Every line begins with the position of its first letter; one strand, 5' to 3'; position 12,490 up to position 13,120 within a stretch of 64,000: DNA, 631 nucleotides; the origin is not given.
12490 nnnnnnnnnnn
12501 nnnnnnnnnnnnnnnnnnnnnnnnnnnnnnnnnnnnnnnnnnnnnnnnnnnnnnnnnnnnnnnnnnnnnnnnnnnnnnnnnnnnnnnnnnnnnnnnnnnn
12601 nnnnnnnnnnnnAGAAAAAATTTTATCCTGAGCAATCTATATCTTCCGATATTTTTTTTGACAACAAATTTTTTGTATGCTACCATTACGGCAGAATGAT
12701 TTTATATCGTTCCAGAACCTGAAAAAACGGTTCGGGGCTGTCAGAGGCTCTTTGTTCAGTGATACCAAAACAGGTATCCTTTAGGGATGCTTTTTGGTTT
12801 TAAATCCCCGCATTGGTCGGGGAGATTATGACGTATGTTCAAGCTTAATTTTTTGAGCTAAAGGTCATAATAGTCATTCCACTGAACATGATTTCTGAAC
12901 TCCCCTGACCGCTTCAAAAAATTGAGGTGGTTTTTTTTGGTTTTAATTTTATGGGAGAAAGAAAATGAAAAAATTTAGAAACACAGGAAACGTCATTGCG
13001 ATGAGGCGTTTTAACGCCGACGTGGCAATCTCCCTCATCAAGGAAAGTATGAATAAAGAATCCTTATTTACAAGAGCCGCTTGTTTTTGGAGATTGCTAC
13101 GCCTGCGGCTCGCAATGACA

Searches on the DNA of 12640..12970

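Call 87: search_rna_families(source=window, start=12640, end=12970, threshold=evalue, max_evalue=5, show_alignments=1)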
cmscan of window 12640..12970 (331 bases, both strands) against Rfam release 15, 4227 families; matches with E-value up to 5: 6.
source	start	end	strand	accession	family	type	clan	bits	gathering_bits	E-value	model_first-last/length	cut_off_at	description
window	12928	12970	+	RF03956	mir-737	Gene; miRNA;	-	17.4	60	4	1-49/63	3'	mir-737 microRNA precursor family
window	12756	12855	+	RF01572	DdR4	Gene; snRNA; snoRNA; CD-box;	-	16.8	70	4.6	1-106/106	no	Dictyostelium snoRNA DdR4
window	12797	12832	-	RF01342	CRISPR-DR32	Gene; CRISPR;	-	16.6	48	3.3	1-37/37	no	CRISPR RNA direct repeat element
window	12912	12967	+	RF02980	freshwater-2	Cis-reg;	-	15.8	49.9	4.7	1-84/84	no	freshwater-2 RNA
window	12724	12749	+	RF02129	GNAS-AS1_3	Gene; lncRNA;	-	11.8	42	3.1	1-38/38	no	GNAS antisense RNA 1 conserved region 3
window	12904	12970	+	RF00114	S15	Cis-reg; leader;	CL00121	11.2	39.5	3.9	1-66/117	3'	Ribosomal S15 leader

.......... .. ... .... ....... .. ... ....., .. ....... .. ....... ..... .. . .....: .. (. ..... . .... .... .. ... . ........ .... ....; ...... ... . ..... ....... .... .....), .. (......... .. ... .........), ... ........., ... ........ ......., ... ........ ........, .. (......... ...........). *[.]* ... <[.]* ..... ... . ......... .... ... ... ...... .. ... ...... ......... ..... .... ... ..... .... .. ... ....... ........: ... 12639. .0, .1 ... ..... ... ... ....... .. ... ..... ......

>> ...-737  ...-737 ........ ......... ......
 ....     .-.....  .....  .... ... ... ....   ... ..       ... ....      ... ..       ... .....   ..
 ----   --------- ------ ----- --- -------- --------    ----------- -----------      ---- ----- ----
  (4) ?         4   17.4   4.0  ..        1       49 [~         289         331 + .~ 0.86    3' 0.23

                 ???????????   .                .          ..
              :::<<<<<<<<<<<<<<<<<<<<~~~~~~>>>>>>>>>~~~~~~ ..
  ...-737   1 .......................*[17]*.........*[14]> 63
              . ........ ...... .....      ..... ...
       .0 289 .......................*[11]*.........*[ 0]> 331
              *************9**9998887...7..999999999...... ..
